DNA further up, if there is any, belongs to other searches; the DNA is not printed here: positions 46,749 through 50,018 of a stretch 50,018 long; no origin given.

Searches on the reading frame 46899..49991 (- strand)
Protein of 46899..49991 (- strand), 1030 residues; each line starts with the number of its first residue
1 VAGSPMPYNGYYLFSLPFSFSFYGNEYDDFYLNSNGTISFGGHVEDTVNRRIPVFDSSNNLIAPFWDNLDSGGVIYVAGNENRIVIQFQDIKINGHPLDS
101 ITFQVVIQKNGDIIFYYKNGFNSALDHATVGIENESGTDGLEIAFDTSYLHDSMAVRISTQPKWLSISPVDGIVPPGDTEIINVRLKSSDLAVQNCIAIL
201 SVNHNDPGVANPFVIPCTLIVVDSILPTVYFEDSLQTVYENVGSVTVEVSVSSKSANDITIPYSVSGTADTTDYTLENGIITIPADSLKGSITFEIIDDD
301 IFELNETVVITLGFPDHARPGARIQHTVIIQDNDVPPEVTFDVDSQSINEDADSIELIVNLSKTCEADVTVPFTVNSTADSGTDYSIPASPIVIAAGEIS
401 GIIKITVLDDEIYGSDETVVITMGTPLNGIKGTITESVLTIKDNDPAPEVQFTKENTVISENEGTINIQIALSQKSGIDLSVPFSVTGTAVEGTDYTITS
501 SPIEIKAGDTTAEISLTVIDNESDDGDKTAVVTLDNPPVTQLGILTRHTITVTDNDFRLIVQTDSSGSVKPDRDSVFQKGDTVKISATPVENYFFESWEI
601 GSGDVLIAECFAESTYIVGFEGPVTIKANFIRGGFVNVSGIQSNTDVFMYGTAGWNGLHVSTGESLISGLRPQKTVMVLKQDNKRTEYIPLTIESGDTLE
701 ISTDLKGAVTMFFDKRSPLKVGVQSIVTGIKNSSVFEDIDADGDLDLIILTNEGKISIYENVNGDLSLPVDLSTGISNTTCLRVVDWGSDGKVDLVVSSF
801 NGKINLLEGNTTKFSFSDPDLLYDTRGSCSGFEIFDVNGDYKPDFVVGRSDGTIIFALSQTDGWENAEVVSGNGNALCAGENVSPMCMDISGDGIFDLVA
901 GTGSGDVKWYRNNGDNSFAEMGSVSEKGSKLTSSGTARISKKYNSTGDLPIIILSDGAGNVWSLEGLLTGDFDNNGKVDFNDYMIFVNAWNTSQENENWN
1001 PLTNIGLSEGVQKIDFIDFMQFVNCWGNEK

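Call 16: search_protein_families(library=pfam, proteins=[window:46899-49991:-], max_evalue=0.001)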
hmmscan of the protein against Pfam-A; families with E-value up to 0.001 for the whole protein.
window:46899-49991:- (1030 aa): 6 families
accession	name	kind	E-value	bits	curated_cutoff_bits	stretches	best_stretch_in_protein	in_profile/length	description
PF03160.20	Calx-beta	-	2.8e-29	102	27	3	332-443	1-117/119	Calx-beta domain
PF13517.12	FG-GAP_3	-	5.4e-19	69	26.9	4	738-797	1-61/61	FG-GAP-like repeat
PF18998.6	Flg_new_2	-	3.1e-08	33.9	23.6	1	559-631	3-70/73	Divergent InlB B-repeat domain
PF14783.12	BBS2_Mid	-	1.9e-05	25.1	27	0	782-817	2-37/108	Ciliary BBSome complex subunit 2, middle region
PF23743.1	Beta-prop_BBS7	-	2.6e-05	24.1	27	0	788-860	180-253/299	BBS7 beta-propeller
PF06119.19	NIDO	-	0.00015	22.2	25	0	29-79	2-52/186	Nidogen-like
